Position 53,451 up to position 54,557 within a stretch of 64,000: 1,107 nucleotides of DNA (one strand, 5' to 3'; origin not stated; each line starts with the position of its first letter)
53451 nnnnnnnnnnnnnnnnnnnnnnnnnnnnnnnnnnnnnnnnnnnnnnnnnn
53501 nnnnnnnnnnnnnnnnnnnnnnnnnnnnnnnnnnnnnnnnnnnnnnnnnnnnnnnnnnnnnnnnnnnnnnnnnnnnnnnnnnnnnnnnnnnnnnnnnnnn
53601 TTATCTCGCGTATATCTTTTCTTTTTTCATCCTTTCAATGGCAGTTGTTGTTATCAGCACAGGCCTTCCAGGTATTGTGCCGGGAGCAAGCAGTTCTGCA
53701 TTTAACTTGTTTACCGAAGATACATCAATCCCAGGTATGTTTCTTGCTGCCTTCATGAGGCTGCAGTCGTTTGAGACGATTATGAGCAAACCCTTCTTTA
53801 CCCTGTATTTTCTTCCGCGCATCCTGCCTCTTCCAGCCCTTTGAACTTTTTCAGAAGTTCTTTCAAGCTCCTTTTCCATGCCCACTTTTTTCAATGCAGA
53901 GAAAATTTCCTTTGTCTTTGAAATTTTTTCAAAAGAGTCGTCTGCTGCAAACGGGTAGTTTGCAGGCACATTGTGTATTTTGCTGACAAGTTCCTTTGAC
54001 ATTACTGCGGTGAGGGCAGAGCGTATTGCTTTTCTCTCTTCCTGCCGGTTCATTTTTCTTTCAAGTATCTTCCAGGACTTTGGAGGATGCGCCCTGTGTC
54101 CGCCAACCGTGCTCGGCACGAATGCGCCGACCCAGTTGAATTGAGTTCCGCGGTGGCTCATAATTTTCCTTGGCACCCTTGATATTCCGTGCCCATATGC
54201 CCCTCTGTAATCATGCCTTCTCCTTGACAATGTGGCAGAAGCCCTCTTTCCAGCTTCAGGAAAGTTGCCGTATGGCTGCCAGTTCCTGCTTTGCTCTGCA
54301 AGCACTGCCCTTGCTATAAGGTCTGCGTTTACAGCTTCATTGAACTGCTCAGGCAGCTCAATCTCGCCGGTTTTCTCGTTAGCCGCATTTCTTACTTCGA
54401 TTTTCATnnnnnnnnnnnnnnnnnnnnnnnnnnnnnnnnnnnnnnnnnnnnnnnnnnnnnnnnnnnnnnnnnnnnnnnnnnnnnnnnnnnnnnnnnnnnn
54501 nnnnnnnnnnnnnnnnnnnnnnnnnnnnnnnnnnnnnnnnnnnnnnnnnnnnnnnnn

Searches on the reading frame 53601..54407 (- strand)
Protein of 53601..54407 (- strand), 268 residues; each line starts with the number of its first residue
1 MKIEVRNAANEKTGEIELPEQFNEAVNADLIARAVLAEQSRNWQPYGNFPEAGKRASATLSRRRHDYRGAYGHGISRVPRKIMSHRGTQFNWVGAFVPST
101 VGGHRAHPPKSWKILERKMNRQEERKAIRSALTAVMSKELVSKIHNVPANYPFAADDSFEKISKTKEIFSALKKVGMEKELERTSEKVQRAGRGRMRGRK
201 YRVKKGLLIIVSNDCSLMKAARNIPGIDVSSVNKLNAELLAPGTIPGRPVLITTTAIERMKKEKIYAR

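Call 10: find_homologous_proteins(query=window:53601-54407:-, max_evalue=1e-20)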
Query window:53601-54407:- (268 aa): 5615 proteins with E <= 1e-20 among 6713 candidates; the best 120 are listed.
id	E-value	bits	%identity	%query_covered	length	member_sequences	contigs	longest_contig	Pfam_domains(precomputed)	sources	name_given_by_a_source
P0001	1.1e-151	522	89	100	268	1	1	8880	PF00573.28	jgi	jgi:large subunit ribosomal protein L4e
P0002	1.3e-149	515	87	100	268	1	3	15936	PF00573.28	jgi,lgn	jgi:large subunit ribosomal protein L4e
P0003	1.0e-146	505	85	100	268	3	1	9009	PF00573.28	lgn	-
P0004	8.4e-142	489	81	100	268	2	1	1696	PF00573.28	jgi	jgi:large subunit ribosomal protein L4e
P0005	1.0e-112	394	68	100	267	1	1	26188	PF00573.28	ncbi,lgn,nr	ncbi:50S ribosomal protein L4 [Candidatus Woesearchaeota archaeon]|nr:50S ribosomal protein L4 [Cand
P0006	3.4e-104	366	63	100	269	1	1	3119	PF00573.28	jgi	jgi:large subunit ribosomal protein L4e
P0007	3.7e-102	359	63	100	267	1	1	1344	PF00573.28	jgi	jgi:large subunit ribosomal protein L4e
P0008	5.0e-98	346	60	99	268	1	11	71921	PF00573.28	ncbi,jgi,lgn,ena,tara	tara:strand:- start:12670 stop:13476 length:807 start_codon:yes stop_codon:yes gene_type:complete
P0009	2.1e-97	344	58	99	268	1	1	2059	PF00573.28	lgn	-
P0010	3.7e-97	343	61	99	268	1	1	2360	PF00573.28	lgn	-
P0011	4.4e-97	343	59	99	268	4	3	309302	PF00573.28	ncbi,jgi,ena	-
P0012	5.8e-97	342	60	99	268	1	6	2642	PF00573.28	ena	-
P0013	7.0e-97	342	60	99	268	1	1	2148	PF00573.28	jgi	jgi:large subunit ribosomal protein L4e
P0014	1.4e-96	341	60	99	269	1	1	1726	PF00573.28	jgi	jgi:large subunit ribosomal protein L4e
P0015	1.7e-96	341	60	99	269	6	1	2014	PF00573.28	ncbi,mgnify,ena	ncbi:MAG: 50S ribosomal protein L4 [Nanoarchaeota archaeon]|mgnify:FL=1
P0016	4.0e-96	340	58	99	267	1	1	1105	PF00573.28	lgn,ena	-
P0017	7.7e-96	339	58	99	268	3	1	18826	PF00573.28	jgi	jgi:large subunit ribosomal protein L4e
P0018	2.1e-95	337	58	99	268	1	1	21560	PF00573.28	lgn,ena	-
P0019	2.7e-95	337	60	99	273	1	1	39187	PF00573.28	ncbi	-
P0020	4.5e-95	336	57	99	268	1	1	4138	PF00573.28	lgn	-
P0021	7.5e-95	335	58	100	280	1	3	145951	PF00573.28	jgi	-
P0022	8.3e-95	335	62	94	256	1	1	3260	PF00573.28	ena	-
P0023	9.2e-95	335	56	99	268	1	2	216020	PF00573.28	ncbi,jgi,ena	-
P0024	9.6e-95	335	59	100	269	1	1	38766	PF00573.28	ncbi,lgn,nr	ncbi:50S ribosomal protein L4 [Candidatus Woesearchaeota archaeon]|nr:50S ribosomal protein L4 [Cand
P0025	9.8e-95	335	58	99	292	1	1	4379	PF00573.28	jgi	jgi:large subunit ribosomal protein L4e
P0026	1.6e-94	334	58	99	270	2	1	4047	PF00573.28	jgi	-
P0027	1.6e-94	334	60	99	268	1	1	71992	PF00573.28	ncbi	-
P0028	1.7e-94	334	59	99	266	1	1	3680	PF00573.28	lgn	-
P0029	2.3e-94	334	60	99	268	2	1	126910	PF00573.28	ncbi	-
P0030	2.4e-94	334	60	99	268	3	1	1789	PF00573.28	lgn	-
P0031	2.5e-94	334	58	99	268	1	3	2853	PF00573.28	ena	-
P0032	2.6e-94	334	62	94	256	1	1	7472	PF00573.28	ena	-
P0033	4.1e-94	333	60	99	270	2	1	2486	PF00573.28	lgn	-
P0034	4.8e-94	333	57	99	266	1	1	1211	PF00573.28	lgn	-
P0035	5.0e-94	333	57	100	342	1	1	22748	PF00573.28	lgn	-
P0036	6.4e-94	332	58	99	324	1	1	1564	PF00573.28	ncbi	-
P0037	6.5e-94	332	59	99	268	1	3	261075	PF00573.28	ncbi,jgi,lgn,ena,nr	ncbi:50S ribosomal protein L4 [Candidatus Woesearchaeota archaeon]|nr:50S ribosomal protein L4 [Cand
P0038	7.2e-94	332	58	99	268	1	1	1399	PF00573.28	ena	-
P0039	7.8e-94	332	59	99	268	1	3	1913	PF00573.28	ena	-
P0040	9.7e-94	332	55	99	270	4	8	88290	PF00573.28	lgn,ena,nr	nr:50S ribosomal protein L4P [uncultured archaeon]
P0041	1.2e-93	331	58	99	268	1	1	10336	PF00573.28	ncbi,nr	ncbi:50S ribosomal protein L4 [Candidatus Woesearchaeota archaeon]|nr:50S ribosomal protein L4 [Cand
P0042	1.3e-93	331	60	99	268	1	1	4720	PF00573.28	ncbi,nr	ncbi:MAG: 50S ribosomal protein L4 [Nanoarchaeota archaeon]|nr:50S ribosomal protein L4 [Nanoarchaeo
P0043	1.5e-93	331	57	99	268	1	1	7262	PF00573.28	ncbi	-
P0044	1.6e-93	331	59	100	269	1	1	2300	PF00573.28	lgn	-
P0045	1.7e-93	331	57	99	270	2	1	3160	PF00573.28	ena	-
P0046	2.0e-93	331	58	99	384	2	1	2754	PF00573.28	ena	-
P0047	2.4e-93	330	61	100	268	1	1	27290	PF00573.28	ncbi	-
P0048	4.4e-93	330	60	100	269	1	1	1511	PF00573.28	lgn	-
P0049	4.6e-93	330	59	99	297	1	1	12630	PF00573.28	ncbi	-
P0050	5.5e-93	329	57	99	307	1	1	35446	PF00573.28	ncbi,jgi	jgi:large subunit ribosomal protein L4e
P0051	5.8e-93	329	58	99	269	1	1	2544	PF00573.28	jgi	-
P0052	5.9e-93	329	58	99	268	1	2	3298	PF00573.28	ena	-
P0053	6.2e-93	329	58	100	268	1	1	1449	PF00573.28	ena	-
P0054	6.4e-93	329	58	99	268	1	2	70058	PF00573.28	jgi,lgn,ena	jgi:large subunit ribosomal protein L4e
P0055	8.4e-93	329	58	99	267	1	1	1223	PF00573.28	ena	-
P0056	8.6e-93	329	58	99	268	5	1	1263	PF00573.28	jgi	-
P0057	8.9e-93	329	58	99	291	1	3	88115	PF00573.28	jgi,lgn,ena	-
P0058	8.9e-93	329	59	99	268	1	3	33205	PF00573.28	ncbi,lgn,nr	ncbi:50S ribosomal protein L4 [Candidatus Woesearchaeota archaeon]|nr:50S ribosomal protein L4 [Cand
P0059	9.2e-93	329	57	99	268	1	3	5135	PF00573.28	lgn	-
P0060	9.4e-93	329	60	99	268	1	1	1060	PF00573.28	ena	-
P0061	1.0e-92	328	58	99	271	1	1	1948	PF00573.28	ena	-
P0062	1.3e-92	328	59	97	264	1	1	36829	PF00573.28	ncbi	-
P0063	1.5e-92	328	58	99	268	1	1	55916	PF00573.28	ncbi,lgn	-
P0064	1.6e-92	328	57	99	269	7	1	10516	PF00573.28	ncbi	-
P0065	1.7e-92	328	57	100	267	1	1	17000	PF00573.28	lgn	-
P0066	1.7e-92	328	58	99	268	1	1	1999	PF00573.28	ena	-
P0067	1.7e-92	328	58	99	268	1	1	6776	PF00573.28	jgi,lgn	-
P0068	1.9e-92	328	60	99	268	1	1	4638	PF00573.28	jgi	jgi:large subunit ribosomal protein L4e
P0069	2.2e-92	327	60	99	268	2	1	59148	PF00573.28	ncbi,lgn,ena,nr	ncbi:MAG TPA: 50S ribosomal protein L4 [Candidatus Nanoarchaeia archaeon]|nr:50S ribosomal protein L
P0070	2.5e-92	327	55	99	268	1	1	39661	PF00573.28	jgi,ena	-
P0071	2.5e-92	327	58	99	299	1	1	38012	PF00573.28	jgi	jgi:large subunit ribosomal protein L4e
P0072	2.7e-92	327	58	99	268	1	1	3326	PF00573.28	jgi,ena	-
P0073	3.1e-92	327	59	97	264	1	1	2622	PF00573.28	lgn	-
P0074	3.1e-92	327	56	99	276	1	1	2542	PF00573.28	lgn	-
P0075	3.4e-92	327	59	100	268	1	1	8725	PF00573.28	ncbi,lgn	-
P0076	3.4e-92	327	56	99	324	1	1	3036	PF00573.28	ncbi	-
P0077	3.5e-92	327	58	100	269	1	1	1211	PF00573.28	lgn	-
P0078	3.6e-92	327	56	99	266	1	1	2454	PF00573.28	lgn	-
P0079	3.7e-92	327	59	96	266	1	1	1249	PF00573.28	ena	-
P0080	3.9e-92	326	60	99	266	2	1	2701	PF00573.28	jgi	-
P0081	4.0e-92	326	56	100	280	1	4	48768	PF00573.28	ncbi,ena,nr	ncbi:50S ribosomal protein L4 [Candidatus Woesearchaeota archaeon]|nr:50S ribosomal protein L4 [Cand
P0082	4.0e-92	326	57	99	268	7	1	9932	PF00573.28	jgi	-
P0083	4.6e-92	326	58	99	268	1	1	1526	PF00573.28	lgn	-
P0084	4.7e-92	326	57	94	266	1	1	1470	PF00573.28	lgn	-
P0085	4.7e-92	326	58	99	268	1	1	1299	PF00573.28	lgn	-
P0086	4.8e-92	326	58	99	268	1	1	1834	PF00573.28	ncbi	-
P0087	5.2e-92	326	57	99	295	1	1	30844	PF00573.28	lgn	-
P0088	5.3e-92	326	57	99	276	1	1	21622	PF00573.28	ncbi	-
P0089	6.8e-92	326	57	99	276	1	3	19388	PF00573.28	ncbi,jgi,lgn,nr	ncbi:50S ribosomal protein L4 [Candidatus Woesearchaeota archaeon]|nr:50S ribosomal protein L4 [Cand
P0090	6.9e-92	326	57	99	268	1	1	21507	PF00573.28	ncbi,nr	ncbi:50S ribosomal protein L4 [Candidatus Woesearchaeota archaeon]|nr:50S ribosomal protein L4 [Cand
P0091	7.1e-92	326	58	100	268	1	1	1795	PF00573.28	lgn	-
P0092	7.7e-92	326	58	99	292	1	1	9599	PF00573.28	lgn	-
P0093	7.7e-92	326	57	99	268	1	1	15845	PF00573.28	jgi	jgi:large subunit ribosomal protein L4e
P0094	7.9e-92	325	57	99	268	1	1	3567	PF00573.28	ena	-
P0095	8.1e-92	325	57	99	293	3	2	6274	PF00573.28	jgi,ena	-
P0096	8.5e-92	325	58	100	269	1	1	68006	PF00573.28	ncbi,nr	ncbi:50S ribosomal protein L4 [archaeon AH-315-M20]|nr:50S ribosomal protein L4 [archaeon AH-315-M20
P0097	8.5e-92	325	59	99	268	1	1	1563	PF00573.28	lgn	-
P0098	9.0e-92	325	60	99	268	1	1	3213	PF00573.28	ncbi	-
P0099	9.1e-92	325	58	99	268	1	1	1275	PF00573.28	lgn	-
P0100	9.1e-92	325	57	99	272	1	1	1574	PF00573.28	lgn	-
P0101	1.0e-91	325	57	99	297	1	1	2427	PF00573.28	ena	-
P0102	1.1e-91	325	59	100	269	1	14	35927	PF00573.28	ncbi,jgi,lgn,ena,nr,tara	ncbi:50S ribosomal protein L4 [Candidatus Woesearchaeota archaeon]|jgi:large subunit ribosomal prote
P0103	1.1e-91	325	58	99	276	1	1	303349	PF00573.28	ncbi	-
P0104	1.3e-91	325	60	99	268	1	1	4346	PF00573.28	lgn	-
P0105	1.3e-91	325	57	100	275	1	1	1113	PF00573.28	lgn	-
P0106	1.5e-91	325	59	99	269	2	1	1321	PF00573.28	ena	-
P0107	1.5e-91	325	58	99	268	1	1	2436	PF00573.28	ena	-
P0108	1.6e-91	324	57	99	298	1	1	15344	PF00573.28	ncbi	-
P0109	1.6e-91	324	58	99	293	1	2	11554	PF00573.28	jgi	-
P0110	1.6e-91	324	56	99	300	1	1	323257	PF00573.28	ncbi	ncbi:50S ribosomal protein L4 [Nanoarchaeota archaeon]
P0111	1.8e-91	324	57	99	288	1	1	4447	PF00573.28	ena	-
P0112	1.9e-91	324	56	99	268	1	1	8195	PF00573.28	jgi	jgi:large subunit ribosomal protein L4e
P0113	2.0e-91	324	57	99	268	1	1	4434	PF00573.28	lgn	-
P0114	2.0e-91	324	57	99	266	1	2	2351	PF00573.28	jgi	jgi:large subunit ribosomal protein L4e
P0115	2.1e-91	324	58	99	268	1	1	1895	PF00573.28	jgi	-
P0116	2.2e-91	324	57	99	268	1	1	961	PF00573.28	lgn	-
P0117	2.2e-91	324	56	99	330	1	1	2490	PF00573.28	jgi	-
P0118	2.4e-91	324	58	99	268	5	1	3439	PF00573.28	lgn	-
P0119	2.5e-91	324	57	99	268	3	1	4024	PF00573.28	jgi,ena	-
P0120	2.6e-91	324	58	99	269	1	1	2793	PF00573.28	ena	-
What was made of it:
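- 53601..54407 (-): uL4 (rpl4) gene, starting at ATG 54407-54405. Best database relatives are Woesearchaeota/Nanoarchaeota L4 proteins at 89% identity or less (call 10).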

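Call 11: find_encoding_contigs(protein=P0001, flank=3000, max_places=3)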
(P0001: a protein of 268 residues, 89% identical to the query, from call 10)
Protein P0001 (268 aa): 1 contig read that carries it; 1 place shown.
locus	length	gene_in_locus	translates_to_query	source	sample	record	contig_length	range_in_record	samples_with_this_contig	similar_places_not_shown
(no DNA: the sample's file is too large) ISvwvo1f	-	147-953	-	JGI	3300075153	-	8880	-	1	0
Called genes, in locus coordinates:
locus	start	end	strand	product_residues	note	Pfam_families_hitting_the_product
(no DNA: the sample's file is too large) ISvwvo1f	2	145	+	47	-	?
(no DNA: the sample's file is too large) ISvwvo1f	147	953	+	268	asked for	PF00573:Ribosomal_L4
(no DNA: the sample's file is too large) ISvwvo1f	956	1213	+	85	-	PF00276:Ribosomal_L23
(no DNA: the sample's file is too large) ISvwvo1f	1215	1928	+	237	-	PF00181:Ribosomal_L2_N (weak), PF03947:Ribosomal_L2_C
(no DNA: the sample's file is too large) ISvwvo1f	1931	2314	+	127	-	PF00203:Ribosomal_S19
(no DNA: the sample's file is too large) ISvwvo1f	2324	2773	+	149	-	PF00237:Ribosomal_L22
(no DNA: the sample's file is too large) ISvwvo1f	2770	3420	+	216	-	PF07650:KH_2, PF00189:Ribosomal_S3_C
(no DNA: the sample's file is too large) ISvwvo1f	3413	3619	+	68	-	PF00831:Ribosomal_L29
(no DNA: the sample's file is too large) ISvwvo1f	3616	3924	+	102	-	PF01253:SUI1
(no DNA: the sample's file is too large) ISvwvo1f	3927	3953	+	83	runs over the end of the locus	PF01868:RNase_P-MRP_p29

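Call 12: find_encoding_contigs(protein=P0002, flank=3000, max_places=3)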
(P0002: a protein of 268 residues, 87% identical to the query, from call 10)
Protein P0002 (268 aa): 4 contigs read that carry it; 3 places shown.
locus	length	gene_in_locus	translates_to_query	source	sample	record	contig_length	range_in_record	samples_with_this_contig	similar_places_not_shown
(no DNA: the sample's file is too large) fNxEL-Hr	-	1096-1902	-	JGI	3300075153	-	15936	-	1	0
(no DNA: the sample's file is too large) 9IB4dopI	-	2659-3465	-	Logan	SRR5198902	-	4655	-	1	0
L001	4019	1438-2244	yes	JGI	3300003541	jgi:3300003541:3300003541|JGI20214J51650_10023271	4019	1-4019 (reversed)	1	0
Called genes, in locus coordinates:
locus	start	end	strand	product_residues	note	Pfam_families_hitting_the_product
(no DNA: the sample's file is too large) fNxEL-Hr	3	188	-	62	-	?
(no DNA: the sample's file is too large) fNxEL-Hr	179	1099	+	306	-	PF00297:Ribosomal_L3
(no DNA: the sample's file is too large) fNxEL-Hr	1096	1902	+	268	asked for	PF00573:Ribosomal_L4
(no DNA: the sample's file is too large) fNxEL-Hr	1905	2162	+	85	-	PF00276:Ribosomal_L23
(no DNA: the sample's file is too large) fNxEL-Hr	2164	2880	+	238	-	PF03947:Ribosomal_L2_C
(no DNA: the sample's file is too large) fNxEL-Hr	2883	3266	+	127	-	PF00203:Ribosomal_S19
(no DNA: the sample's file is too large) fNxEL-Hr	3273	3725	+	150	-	PF00237:Ribosomal_L22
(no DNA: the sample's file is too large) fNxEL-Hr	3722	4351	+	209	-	PF07650:KH_2, PF00189:Ribosomal_S3_C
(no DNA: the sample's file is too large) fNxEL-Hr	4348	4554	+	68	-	PF00831:Ribosomal_L29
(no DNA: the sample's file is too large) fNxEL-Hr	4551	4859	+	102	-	PF01253:SUI1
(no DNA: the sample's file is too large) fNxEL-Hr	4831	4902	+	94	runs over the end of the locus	PF01868:RNase_P-MRP_p29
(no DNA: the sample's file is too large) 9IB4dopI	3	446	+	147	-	?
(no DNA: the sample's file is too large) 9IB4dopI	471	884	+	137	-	-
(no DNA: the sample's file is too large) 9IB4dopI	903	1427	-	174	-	-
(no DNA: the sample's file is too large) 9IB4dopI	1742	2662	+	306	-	PF00297:Ribosomal_L3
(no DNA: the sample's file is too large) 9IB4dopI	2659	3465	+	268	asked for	PF00573:Ribosomal_L4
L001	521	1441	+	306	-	PF00297:Ribosomal_L3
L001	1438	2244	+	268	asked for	PF00573:Ribosomal_L4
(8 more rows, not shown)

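Call 13: find_encoding_contigs(protein=P0003, flank=3000, max_places=3)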
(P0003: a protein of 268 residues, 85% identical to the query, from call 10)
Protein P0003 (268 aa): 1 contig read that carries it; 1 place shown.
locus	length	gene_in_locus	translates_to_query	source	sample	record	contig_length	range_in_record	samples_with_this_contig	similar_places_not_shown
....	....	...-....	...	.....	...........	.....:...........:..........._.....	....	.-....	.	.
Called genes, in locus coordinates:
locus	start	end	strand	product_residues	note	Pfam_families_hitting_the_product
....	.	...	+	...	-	?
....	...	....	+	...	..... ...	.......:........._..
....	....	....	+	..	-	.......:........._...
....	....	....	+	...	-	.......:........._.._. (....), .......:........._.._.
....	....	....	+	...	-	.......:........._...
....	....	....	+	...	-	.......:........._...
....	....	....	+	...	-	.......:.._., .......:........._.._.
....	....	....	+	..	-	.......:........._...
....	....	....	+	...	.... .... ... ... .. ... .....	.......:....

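Call 24: find_encoding_contigs(protein=P0004, flank=2000, max_places=2)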
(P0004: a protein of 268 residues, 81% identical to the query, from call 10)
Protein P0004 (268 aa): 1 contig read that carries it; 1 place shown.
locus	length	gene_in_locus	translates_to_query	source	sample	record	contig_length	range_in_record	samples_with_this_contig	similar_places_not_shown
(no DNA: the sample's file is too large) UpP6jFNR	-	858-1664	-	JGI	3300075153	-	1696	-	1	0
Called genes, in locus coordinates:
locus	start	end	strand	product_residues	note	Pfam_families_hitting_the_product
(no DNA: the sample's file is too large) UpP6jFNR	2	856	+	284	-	?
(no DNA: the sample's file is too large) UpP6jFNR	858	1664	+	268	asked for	PF00573:Ribosomal_L4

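Call 25: find_encoding_contigs(protein=P0005, flank=3000, max_places=2)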
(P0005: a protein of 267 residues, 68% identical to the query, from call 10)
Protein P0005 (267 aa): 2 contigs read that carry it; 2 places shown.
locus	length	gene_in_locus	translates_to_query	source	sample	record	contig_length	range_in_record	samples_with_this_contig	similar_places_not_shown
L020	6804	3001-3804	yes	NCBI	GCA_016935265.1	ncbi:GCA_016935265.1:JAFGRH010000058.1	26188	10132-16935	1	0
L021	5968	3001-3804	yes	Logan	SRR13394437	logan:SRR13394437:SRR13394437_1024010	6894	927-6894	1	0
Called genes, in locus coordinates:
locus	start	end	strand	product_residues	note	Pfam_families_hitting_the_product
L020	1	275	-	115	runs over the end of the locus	PF13662:Toprim_4 (weak), PF01751:Toprim (weak)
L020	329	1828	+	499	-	PF01896:DNA_primase_S (faint), PF04104:DNA_primase_lrg (faint)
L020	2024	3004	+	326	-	PF00297:Ribosomal_L3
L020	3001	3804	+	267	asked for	PF00573:Ribosomal_L4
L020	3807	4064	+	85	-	PF00276:Ribosomal_L23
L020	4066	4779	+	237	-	PF00181:Ribosomal_L2_N (weak), PF03947:Ribosomal_L2_C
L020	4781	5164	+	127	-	PF00203:Ribosomal_S19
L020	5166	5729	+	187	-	PF00237:Ribosomal_L22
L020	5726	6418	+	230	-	PF07650:KH_2, PF00189:Ribosomal_S3_C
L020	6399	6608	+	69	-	-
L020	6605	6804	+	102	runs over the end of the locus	PF01253:SUI1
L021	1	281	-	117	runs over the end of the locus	PF01751:Toprim (weak), PF13662:Toprim_4 (weak)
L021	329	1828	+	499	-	PF01896:DNA_primase_S (faint), PF04104:DNA_primase_lrg (faint)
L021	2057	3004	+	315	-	PF00297:Ribosomal_L3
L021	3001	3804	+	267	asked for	PF00573:Ribosomal_L4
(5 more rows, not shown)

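Call 26: find_encoding_contigs(protein=window:53601-54407:-, flank=3000, max_places=6)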
Protein window:53601-54407:- (268 aa): no gene with exactly this product is on record in the collection.
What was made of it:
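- The window's own L4 protein is not on record in the public gene index (call 26), so I could find no independent assembly of this locus.
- Tried and rejected: It is not on record (call 26).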

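Call 40: find_encoding_contigs(protein=P0006, flank=2000, max_places=3)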
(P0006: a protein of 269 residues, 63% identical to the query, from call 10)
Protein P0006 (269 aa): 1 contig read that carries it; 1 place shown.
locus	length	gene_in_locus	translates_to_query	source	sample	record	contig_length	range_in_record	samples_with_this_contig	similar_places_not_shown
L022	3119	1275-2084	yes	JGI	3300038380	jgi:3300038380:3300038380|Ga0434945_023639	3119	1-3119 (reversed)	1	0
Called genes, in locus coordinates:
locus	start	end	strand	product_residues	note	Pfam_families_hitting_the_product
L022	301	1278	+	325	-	PF00297:Ribosomal_L3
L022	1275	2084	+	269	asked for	PF00573:Ribosomal_L4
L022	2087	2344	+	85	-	PF00276:Ribosomal_L23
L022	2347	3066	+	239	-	PF00181:Ribosomal_L2_N, PF03947:Ribosomal_L2_C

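Call 41: find_encoding_contigs(protein=P0008, flank=2000, max_places=3)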
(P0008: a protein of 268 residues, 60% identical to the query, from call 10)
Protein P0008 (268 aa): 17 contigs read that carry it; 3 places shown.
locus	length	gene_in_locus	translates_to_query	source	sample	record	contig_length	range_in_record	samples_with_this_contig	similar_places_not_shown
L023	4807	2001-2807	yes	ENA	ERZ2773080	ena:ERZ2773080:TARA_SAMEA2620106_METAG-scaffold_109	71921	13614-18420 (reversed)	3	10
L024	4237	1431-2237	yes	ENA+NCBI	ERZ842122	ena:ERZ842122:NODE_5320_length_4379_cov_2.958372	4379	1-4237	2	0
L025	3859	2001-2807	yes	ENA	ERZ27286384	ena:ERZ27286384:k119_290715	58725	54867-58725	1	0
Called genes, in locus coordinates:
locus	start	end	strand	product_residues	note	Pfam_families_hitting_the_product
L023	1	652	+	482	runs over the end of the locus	PF01896:DNA_primase_S, PF04104:DNA_primase_lrg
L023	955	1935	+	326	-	PF00297:Ribosomal_L3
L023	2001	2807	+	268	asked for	PF00573:Ribosomal_L4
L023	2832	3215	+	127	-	PF00276:Ribosomal_L23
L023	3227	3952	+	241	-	PF03947:Ribosomal_L2_C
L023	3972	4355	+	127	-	PF00203:Ribosomal_S19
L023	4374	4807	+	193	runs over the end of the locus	PF00237:Ribosomal_L22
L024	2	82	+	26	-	?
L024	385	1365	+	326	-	PF00297:Ribosomal_L3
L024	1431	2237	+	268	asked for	PF00573:Ribosomal_L4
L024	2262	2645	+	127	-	PF00276:Ribosomal_L23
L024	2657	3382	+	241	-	PF03947:Ribosomal_L2_C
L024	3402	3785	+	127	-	PF00203:Ribosomal_S19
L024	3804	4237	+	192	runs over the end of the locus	?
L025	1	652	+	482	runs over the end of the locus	PF01896:DNA_primase_S, PF04104:DNA_primase_lrg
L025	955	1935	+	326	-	PF00297:Ribosomal_L3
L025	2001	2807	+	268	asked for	PF00573:Ribosomal_L4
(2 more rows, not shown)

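Call 42: find_encoding_contigs(protein=P0011, flank=2000, max_places=3)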
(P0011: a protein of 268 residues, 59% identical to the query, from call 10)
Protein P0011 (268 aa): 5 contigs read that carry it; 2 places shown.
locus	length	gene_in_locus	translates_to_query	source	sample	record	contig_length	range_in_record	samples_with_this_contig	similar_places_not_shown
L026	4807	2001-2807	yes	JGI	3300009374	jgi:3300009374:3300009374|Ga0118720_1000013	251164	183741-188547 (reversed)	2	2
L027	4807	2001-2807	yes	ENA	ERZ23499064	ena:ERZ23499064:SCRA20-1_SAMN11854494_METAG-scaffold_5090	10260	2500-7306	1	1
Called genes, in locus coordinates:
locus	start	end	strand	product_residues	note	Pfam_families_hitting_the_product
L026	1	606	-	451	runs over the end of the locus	PF09925:DUF2157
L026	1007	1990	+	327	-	PF00297:Ribosomal_L3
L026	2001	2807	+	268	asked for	PF00573:Ribosomal_L4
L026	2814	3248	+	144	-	PF00276:Ribosomal_L23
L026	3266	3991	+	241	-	PF00181:Ribosomal_L2_N (weak), PF03947:Ribosomal_L2_C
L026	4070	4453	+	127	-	PF00203:Ribosomal_S19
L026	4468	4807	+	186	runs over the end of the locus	PF00237:Ribosomal_L22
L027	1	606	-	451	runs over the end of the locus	PF09925:DUF2157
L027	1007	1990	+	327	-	PF00297:Ribosomal_L3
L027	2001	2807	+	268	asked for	PF00573:Ribosomal_L4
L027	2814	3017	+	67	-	-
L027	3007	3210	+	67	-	PF00276:Ribosomal_L23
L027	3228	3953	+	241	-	PF00181:Ribosomal_L2_N (weak), PF03947:Ribosomal_L2_C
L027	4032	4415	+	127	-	PF00203:Ribosomal_S19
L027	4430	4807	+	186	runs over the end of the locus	PF00237:Ribosomal_L22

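Call 46: find_encoding_contigs(protein=P0102, flank=2000, max_places=3)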
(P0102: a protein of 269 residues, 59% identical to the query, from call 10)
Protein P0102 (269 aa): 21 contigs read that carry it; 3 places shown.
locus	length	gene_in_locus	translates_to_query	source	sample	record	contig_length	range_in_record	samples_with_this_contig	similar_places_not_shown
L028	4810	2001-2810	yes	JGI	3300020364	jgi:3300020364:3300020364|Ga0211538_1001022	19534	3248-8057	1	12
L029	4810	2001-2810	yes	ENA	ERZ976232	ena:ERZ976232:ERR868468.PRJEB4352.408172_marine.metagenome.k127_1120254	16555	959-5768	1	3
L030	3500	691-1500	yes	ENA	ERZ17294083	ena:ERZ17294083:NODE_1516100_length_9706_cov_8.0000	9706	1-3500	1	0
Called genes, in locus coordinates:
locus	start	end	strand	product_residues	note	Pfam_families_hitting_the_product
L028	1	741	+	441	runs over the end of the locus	-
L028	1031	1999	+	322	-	PF00297:Ribosomal_L3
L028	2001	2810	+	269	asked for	PF00573:Ribosomal_L4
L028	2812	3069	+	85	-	PF00276:Ribosomal_L23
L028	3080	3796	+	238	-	PF03947:Ribosomal_L2_C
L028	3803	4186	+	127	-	PF00203:Ribosomal_S19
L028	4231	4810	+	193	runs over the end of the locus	PF00237:Ribosomal_L22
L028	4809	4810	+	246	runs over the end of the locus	PF07650:KH_2, PF00189:Ribosomal_S3_C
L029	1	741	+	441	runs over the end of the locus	-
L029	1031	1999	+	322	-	PF00297:Ribosomal_L3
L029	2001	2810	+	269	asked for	PF00573:Ribosomal_L4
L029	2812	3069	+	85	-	PF00276:Ribosomal_L23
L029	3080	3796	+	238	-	PF03947:Ribosomal_L2_C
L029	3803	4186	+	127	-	PF00203:Ribosomal_S19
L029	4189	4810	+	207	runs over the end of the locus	PF00237:Ribosomal_L22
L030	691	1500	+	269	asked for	PF00573:Ribosomal_L4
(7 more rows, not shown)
